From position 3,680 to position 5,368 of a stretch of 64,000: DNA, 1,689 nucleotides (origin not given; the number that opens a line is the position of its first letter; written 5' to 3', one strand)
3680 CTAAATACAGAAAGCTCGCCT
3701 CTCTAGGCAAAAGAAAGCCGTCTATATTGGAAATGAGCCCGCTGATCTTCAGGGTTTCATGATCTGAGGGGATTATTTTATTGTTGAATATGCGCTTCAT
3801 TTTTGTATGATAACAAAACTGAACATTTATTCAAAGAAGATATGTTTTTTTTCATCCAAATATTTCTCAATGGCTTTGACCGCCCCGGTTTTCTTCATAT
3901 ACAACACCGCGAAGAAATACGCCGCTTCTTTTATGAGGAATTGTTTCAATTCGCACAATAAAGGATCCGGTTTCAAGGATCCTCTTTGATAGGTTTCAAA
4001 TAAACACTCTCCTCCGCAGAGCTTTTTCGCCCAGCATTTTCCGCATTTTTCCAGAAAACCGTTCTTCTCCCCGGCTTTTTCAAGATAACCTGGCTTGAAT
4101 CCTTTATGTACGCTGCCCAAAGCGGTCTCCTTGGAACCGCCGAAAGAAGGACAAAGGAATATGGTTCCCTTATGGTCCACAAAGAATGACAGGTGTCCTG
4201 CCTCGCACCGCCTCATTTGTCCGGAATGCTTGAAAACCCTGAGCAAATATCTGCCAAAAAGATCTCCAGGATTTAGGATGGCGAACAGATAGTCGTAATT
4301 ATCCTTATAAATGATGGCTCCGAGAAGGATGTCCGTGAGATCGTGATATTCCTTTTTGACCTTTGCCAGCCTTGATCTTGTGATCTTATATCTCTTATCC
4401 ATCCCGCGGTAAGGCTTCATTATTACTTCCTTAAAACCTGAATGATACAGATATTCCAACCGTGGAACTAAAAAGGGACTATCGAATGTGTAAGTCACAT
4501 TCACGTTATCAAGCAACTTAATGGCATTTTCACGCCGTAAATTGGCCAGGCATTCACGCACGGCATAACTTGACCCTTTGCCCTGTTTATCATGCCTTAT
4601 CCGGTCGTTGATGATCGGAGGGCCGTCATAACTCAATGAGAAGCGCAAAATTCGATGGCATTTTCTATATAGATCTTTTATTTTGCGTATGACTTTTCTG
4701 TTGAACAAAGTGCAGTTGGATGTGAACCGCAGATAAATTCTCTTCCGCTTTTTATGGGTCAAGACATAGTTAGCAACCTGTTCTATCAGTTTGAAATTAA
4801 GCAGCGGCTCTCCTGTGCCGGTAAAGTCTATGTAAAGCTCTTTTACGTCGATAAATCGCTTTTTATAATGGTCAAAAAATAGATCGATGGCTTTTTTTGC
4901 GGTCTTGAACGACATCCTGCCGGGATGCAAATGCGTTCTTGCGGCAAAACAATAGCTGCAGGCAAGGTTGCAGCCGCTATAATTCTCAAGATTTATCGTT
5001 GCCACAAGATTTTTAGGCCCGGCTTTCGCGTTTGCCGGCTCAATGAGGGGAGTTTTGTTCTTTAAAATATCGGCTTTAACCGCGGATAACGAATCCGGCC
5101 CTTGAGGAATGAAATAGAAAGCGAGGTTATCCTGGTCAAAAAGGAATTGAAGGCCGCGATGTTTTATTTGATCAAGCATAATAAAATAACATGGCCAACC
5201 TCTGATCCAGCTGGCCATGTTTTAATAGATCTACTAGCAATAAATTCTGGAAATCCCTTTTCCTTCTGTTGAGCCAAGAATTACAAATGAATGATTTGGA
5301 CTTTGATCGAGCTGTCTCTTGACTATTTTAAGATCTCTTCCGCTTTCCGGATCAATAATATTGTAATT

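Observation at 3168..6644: Radical SAM/SPASM maturase operon with three tandem paralogous substrates that all end in a free C-terminal Cys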

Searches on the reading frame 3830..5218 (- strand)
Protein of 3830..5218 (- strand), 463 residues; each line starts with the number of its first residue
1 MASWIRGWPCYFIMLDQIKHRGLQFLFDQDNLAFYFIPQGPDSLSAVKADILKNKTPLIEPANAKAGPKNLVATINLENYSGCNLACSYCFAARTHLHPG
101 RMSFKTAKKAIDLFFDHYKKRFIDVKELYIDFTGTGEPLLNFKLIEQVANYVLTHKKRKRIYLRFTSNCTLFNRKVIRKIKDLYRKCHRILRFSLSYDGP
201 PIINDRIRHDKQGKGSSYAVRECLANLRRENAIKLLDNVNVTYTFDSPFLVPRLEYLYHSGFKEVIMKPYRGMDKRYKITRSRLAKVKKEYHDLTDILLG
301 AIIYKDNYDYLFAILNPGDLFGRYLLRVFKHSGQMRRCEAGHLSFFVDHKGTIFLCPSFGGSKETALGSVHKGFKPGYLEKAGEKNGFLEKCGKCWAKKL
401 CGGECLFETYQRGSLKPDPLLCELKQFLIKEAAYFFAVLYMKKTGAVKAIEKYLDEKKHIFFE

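Call 3: search_protein_families(library=pfam, proteins=[window:3830-5218:-], max_evalue=0.1)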
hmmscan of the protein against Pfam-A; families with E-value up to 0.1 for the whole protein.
window:3830-5218:- (463 aa): 2 families
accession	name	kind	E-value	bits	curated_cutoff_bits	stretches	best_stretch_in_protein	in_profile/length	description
PF04055.27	Radical_SAM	-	4.9e-09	37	29.5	1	81-230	5-139/166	Radical SAM superfamily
PF13353.11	Fer4_12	-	2.7e-06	28.2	22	1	81-185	13-107/137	4Fe-4S single cluster domain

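Call 4: search_protein_families(library=ncbifam, proteins=[window:3830-5218:-], max_evalue=0.1)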
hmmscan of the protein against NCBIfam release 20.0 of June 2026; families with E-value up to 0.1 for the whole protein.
window:3830-5218:- (463 aa): 58 families (the best 25 are shown)
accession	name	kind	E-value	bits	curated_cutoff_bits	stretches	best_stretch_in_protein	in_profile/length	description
NF047865.1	rSAM_PapB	equivalog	8.8e-43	146.8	340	1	80-408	10-319/330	PapB family radical SAM/SPASM ranthipeptide maturase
TIGR04064.1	rSAM_nif11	equivalog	4.7e-34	117.9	518.7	1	21-434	29-431/459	nif11-like peptide radical SAM maturase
TIGR03974.1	rSAM_six_Cys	equivalog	2.4e-33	115.7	425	1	69-412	93-423/451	thioether cross-link-forming SCIFF peptide maturase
TIGR03906.1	quino_hemo_SAM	equivalog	5.5e-33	114.3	453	1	50-414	71-423/467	quinohemoprotein amine dehydrogenase maturation protein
NF040492.1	not_ScfB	exception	4.9e-29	101.5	855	1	49-411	71-421/450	ScfB-related radical SAM/SPASM orphan maturase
TIGR04068.1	rSAM_ocin_clost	equivalog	1.8e-28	99.6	500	2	70-231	81-236/462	Cys-rich peptide radical SAM maturase CcpM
TIGR04280.1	geopep_mat_rSAM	hypoth_equivalog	1e-20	74.1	400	2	59-229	74-229/428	geopeptide radical SAM maturase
NF035951.1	rSAM_RumMC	equivalog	9.2e-19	67.5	720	2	74-228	113-260/510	RumMC family radical SAM sactipeptide maturase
TIGR04115.1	rSAM_Cxxx_rpt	equivalog_domain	3.5e-17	62.9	350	1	79-268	8-194/359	radical SAM peptide maturase, CXXX-repeat target family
NF041298.1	rSAM_mat_DynA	equivalog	3.3e-16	59.2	450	2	83-231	11-150/356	dynobactin maturation radical SAM/SPASM protein DynA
NF041707.1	rSAM_YhhB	equivalog_domain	1.5e-15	57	445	1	80-231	9-156/369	cyclophane-forming radical SAM/SPASM peptide maturase YhhB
TIGR03942.1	sulfatase_rSAM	equivalog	2.2e-14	53.3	349.45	1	81-412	9-331/363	anaerobic sulfatase maturase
TIGR03978.1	rSAM_paired_1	equivalog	4.4e-13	48.8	370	1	83-224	93-224/466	His-Xaa-Ser system radical SAM maturase HxsB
NF038107.1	rSAM_NF038107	equivalog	9.1e-13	47.8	600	1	71-244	85-251/444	Cys-every-fifth radical SAM/SPASM peptide maturase CefB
TIGR04148.1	GG_samocin_CFB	equivalog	1e-12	48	300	1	73-229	17-172/411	radical SAM peptide maturase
TIGR04085.1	rSAM_more_4Fe4S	domain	1.1e-10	41.8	27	1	338-415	1-85/93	SPASM domain-containing protein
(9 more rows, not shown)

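Call 8: find_homologous_proteins(query=window:3830-5218:-, max_evalue=1e-20)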
Query window:3830-5218:- (463 aa): 67 proteins with E <= 1e-20 among 4435 candidates.
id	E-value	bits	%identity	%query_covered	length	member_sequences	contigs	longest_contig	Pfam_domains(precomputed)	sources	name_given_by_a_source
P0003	0.0e+0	1082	100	100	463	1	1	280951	PF04055.28,PF13353.12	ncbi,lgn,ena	-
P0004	8.0e-147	508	54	97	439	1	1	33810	PF04055.28,PF13353.12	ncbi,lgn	-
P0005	5.7e-120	419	49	85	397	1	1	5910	PF04055.28,PF13353.12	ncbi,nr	ncbi:MAG: SPASM domain-containing protein [Candidatus Margulisbacteria bacterium]|nr:SPASM domain-co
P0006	8.3e-119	416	49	86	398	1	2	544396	PF04055.28,PF13353.12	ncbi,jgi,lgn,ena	ncbi:MAG: radical SAM protein [Candidatus Margulisiibacteriota bacterium]|jgi:uncharacterized protei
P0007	4.3e-113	397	52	78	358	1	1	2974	PF04055.28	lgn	-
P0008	9.0e-101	356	49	73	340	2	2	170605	-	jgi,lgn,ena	-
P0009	3.8e-37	146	32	77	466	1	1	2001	PF04055.28,PF13353.12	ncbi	-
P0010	8.2e-37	145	32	80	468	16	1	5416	PF04055.28,PF13353.12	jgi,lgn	-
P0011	6.4e-36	142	33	79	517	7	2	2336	PF04055.28,PF13353.12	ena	-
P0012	2.5e-35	140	30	76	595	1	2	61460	PF04055.28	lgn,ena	-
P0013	4.0e-34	136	33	78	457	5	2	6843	PF04055.28,PF13353.12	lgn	-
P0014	4.4e-34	136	32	80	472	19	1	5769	PF04055.28,PF13353.12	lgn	-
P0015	5.7e-33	133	32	77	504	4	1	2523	PF04055.28,PF13353.12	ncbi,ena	-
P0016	2.5e-32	131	28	84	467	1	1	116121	PF04055.28,PF13353.12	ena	-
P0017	1.8e-31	128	32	78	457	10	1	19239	PF04055.28,PF13353.12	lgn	-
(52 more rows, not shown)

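Call 9: find_encoding_contigs(protein=P0004, flank=8000, max_places=3)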
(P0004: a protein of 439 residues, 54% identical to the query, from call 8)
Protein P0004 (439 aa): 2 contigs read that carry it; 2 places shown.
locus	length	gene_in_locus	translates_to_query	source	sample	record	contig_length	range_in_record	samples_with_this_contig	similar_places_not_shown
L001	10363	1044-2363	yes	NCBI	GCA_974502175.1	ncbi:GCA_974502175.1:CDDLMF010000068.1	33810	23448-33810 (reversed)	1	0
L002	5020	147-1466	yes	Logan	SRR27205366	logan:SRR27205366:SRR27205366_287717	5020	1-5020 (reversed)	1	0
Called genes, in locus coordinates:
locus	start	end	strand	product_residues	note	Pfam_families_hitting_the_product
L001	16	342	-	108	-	PF01909:NTP_transf_2, PF18765:Polbeta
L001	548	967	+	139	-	-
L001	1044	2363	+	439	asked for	PF04055:Radical_SAM, PF13353:Fer4_12 (weak)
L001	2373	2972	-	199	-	PF00889:EF_TS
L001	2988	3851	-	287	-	PF00318:Ribosomal_S2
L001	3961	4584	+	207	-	PF06790:UPF0259, PF25231:DUF7847 (weak), PF06161:DUF975 (weak)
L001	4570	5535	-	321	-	-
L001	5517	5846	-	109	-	-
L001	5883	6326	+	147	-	PF04472:SepF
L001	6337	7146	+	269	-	PF03807:F420_oxidored, PF14748:P5CR_dimer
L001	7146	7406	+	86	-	PF02325:CCB3_YggT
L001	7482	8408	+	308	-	PF00294:PfkB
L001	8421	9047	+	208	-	PF00596:Aldolase_II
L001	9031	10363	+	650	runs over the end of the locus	PF13328:HD_4, PF01966:HD, PF04607:RelA_SpoT, PF02824:TGS, PF28438:RelA_RIS, PF13291:ACT_4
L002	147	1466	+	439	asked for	PF04055:Radical_SAM, PF13353:Fer4_12 (weak)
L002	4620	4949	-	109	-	-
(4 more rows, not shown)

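Call 10: find_encoding_contigs(protein=P0006, flank=8000, max_places=3)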
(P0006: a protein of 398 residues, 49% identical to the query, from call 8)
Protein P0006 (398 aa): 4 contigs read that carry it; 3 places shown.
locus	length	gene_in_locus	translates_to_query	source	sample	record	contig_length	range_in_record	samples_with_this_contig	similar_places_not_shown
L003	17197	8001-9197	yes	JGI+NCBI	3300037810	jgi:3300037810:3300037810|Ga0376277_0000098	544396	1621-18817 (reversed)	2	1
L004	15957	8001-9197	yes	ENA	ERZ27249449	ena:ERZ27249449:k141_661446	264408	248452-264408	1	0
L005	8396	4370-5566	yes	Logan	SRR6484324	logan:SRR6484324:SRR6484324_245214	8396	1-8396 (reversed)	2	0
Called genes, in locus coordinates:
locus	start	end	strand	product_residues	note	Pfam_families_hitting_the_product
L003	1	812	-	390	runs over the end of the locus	PF01855:POR_N, PF17147:PFOR_II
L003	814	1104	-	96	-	PF13187:Fer4_9 (faint), PF13534:Fer4_17 (faint), PF12838:Fer4_7 (faint), PF12797:Fer4_2 (faint), PF12837:Fer4_6 (faint), PF13237:Fer4_10 (weak), PF14697:Fer4_21, PF00037:Fer4 (weak)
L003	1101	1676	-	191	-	PF01558:POR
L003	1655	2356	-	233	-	PF04893:Yip1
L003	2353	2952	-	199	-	PF21176:RecR_HhH, PF02132:RecR_ZnF, PF01751:Toprim (weak), PF13662:Toprim_4, PF21175:RecR_C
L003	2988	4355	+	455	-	-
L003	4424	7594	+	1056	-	-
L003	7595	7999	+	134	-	-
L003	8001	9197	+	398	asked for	PF13353:Fer4_12 (weak), PF04055:Radical_SAM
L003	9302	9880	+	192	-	PF08645:PNK3P (weak), PF12710:HAD (faint), PF13344:Hydrolase_6 (faint), PF00702:Hydrolase, PF13419:HAD_2, PF13242:Hydrolase_like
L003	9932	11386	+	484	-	PF00294:PfkB, PF08543:Phos_pyr_kin, PF01467:CTP_transf_like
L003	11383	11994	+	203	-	PF14561:TPR_20 (faint), PF07719:TPR_2 (faint), PF13181:TPR_8 (faint), PF13414:TPR_11 (faint), PF13428:TPR_14 (faint), PF13431:TPR_17 (faint), PF14559:TPR_19 (faint)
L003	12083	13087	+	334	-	PF06835:LptC (faint), PF03968:LptD_N (weak)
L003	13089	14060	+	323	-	PF01946:Thi4 (faint), PF03486:HI0933_like (faint), PF07992:Pyr_redox_2, PF00890:FAD_binding_2 (weak), PF01134:GIDA (faint), PF12831:FAD_oxidored, PF13738:Pyr_redox_3, PF00070:Pyr_redox, +2 more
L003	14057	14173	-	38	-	-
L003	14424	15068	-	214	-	PF01135:PCMT, PF00398:RrnaAD (weak)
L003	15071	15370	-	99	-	PF12838:Fer4_7 (weak), PF00037:Fer4 (weak), PF12797:Fer4_2 (faint), PF13237:Fer4_10, PF14697:Fer4_21, PF13187:Fer4_9, PF13484:Fer4_16 (faint), PF00037:Fer4 (weak)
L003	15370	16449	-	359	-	PF00374:NiFeSe_Hases, PF00346:Complex1_49kDa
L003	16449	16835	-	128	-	PF00329:Complex1_30kDa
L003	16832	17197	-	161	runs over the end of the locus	PF01058:Oxidored_q6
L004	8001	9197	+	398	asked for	PF13353:Fer4_12 (weak), PF04055:Radical_SAM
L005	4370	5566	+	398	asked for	PF13353:Fer4_12 (weak), PF04055:Radical_SAM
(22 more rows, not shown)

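Call 11: find_encoding_contigs(protein=P0008, flank=8000, max_places=3)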
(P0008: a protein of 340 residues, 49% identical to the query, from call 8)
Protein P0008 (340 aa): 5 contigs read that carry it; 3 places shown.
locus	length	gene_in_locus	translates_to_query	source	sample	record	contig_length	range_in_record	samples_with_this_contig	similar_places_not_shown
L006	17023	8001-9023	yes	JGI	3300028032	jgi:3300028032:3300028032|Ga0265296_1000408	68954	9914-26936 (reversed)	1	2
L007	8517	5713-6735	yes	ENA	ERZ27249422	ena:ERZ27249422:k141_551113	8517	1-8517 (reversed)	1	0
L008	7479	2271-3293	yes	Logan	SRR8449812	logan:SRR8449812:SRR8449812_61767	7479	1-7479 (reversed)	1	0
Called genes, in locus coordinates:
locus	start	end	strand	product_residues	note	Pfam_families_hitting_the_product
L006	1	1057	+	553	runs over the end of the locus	PF09972:DUF2207, PF20990:DUF2207_C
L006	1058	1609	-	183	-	PF04011:LemA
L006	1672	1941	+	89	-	PF14242:DUF4342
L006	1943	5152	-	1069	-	PF25596:CPSase_L_D1, PF02786:CPSase_L_D2, PF02787:CPSase_L_D3, PF25596:CPSase_L_D1, PF02222:ATP-grasp, PF02786:CPSase_L_D2, PF15632:ATPgrasp_Ter (weak), PF02142:MGS, +4 more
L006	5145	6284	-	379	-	PF00988:CPSase_sm_chain, PF00117:GATase, PF07722:Peptidase_C26 (weak)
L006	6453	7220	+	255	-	-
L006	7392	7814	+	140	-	-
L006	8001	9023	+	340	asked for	-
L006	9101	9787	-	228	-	-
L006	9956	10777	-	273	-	PF00288:GHMP_kinases_N, PF08544:GHMP_kinases_C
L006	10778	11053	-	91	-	PF01649:Ribosomal_S20p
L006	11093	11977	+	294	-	PF17848:Zn_ribbon_ACC, PF01039:Carboxyl_trans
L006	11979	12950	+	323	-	PF03255:ACCA, PF01039:Carboxyl_trans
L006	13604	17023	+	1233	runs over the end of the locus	PF00176:SNF2-rel_dom, PF00270:DEAD (weak), PF04851:ResIII, PF00271:Helicase_C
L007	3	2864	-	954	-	?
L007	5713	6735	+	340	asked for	-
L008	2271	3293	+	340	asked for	-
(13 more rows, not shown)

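Call 18: find_encoding_contigs(protein=P0005, flank=6000, max_places=2)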
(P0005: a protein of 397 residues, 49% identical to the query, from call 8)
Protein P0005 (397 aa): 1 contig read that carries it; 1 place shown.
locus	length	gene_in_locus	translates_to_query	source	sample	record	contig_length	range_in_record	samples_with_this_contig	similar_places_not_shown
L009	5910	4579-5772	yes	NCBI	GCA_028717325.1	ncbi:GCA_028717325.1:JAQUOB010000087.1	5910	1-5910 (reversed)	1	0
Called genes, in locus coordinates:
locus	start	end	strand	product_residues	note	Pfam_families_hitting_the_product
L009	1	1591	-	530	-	PF25596:CPSase_L_D1, PF02786:CPSase_L_D2, PF02787:CPSase_L_D3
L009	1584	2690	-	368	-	PF00988:CPSase_sm_chain, PF00117:GATase, PF07722:Peptidase_C26 (weak)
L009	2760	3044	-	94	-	PF00076:RRM_1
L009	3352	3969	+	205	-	-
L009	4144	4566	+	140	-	-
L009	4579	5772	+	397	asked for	PF04055:Radical_SAM, PF13353:Fer4_12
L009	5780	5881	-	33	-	-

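Call 19: find_encoding_contigs(protein=P0007, flank=6000, max_places=2)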
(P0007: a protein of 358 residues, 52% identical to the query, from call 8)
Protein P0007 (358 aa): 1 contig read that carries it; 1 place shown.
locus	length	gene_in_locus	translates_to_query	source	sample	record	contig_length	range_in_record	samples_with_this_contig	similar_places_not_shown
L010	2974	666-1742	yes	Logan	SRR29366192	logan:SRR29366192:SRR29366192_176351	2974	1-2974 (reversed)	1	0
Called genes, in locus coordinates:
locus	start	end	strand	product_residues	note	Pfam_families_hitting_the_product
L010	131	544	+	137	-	-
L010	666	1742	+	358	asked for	PF04055:Radical_SAM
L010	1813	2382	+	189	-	PF08645:PNK3P, PF13344:Hydrolase_6 (weak), PF00702:Hydrolase (weak), PF13419:HAD_2, PF13242:Hydrolase_like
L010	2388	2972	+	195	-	?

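Call 20: search_protein_families(library=pfam, proteins=[L003:2988-4352:+, L003:4424-7591:+, L006:6453-7217:+, L009:3352-3966:+, L006:9104-9787:-, L001:4573-5535:-, L001:5520-5846:-], max_evalue=0.05)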
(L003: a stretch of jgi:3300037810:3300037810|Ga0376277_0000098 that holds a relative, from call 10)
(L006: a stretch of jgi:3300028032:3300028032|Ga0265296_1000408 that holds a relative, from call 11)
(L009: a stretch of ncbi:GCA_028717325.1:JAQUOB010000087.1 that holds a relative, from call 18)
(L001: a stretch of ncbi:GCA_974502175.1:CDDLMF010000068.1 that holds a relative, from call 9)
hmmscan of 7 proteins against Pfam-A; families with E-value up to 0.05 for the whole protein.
L003:2988-4352:+ (455 aa): 5 families
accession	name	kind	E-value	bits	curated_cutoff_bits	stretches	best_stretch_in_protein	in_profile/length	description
PF25390.1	WD40_RLD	-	1.9e-86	291.1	150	1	104-416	35-363/363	RCC1-like domain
PF00415.24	RCC1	-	2.7e-83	274.8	21.7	7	118-167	1-50/50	Regulator of chromosome condensation (RCC1) repeat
PF13540.12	RCC1_2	-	5e-58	192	22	7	104-131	3-30/30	Regulator of chromosome condensation (RCC1) repeat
PF25384.1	Alsin_RLD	-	2e-12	47.6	100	1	304-347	277-320/405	Alsin RCC1-like domain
PF24230.1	Phage_zn_bind_6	-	0.027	15.1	27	0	309-327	4-22/71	Phage zinc binding domain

L003:4424-7591:+ (1056 aa): 0 families

L006:6453-7217:+ (255 aa): 3 families
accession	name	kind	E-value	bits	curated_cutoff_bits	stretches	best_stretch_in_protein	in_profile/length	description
PF01909.29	NTP_transf_2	-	0.0022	18.8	21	1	166-202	16-47/93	Nucleotidyltransferase domain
PF18765.7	Polbeta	-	0.028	15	26.9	0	170-196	19-43/93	Polymerase beta, Nucleotidyltransferase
PF12152.13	eIF_4G1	-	0.046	14.3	27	0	232-244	50-61/70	Eukaryotic translation initiation factor 4G1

L009:3352-3966:+ (205 aa): 2 families
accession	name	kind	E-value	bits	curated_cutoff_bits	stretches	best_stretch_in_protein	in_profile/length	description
PF01909.29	NTP_transf_2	-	0.00044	21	21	1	116-167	15-47/93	Nucleotidyltransferase domain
PF18765.7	Polbeta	-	0.016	15.8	26.9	0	118-144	16-42/93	Polymerase beta, Nucleotidyltransferase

L006:9104-9787:- (228 aa): 0 families

L001:4573-5535:- (321 aa): 2 families
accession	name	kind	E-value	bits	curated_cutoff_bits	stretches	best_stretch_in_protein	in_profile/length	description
PF13729.12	TraF_2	-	2.3e-05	24.2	25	1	158-201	190-233/264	F plasmid transfer operon, TraF, protein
PF03349.22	Toluene_X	-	0.021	13.7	29.7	0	34-80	18-67/421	Outer membrane protein transport protein (OMPP1/FadL/TodX)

L001:5520-5846:- (109 aa): 3 families
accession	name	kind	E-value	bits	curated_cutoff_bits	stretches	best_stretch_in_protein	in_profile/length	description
PF13860.13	FlgD_ig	-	0.00022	21.6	27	1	30-95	11-77/79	FlgD Ig-like domain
PF13585.12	CHU_C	-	0.0015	19.1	27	1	30-102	17-82/86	CHU_C Type IX secretion signal domain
PF18962.6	Por_Secre_tail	-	0.012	16.3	27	1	19-101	2-72/75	Secretion system C-terminal sorting domain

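Call 34: find_related_loci(query=A5, collection=genome_contigs, flank=6000)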
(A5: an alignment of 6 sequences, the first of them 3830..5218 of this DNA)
Query A5 (463 aa) in genome_contigs; peptide patterns used: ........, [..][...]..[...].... (x = any residue, [..] = any of these).
141 stretches matched a pattern; 2 encode a relative of the query (tblastn E <= 1e-3); 2 distinct loci.
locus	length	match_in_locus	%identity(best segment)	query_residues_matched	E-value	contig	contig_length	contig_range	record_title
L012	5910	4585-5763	49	69-463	1e-123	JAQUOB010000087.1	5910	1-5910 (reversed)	MAG: Candidatus Margulisiibacteriota bacterium isolate STD1_191 NODE_48745_length_5910_cov_5.536400_Sandtown_D1, whole g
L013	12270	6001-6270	30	68-172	2e-7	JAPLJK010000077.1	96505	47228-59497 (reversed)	MAG: Deltaproteobacteria bacterium isolate LacPavin_0920_SED4_MAG_50_153 LacPavin_0920_SED4_scaffold_746126, whole genom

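Call 35: find_related_loci(query=A5, collection=metagenome_contigs, flank=6000)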
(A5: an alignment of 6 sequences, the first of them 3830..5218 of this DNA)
Query A5 (463 aa) in metagenome_contigs; peptide patterns used: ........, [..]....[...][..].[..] (x = any residue, [..] = any of these).
230 stretches matched a pattern; 5 encode a relative of the query (tblastn E <= 1e-3); 5 distinct loci.
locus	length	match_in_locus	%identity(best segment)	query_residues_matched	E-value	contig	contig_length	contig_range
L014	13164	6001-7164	49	75-463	2e-123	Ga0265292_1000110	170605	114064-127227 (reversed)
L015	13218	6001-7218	48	54-463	3e-122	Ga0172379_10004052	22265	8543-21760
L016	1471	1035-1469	53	6-152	2e-46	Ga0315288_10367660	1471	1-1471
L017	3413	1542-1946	25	53-199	2e-7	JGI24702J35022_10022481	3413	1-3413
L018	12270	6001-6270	31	68-172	3e-7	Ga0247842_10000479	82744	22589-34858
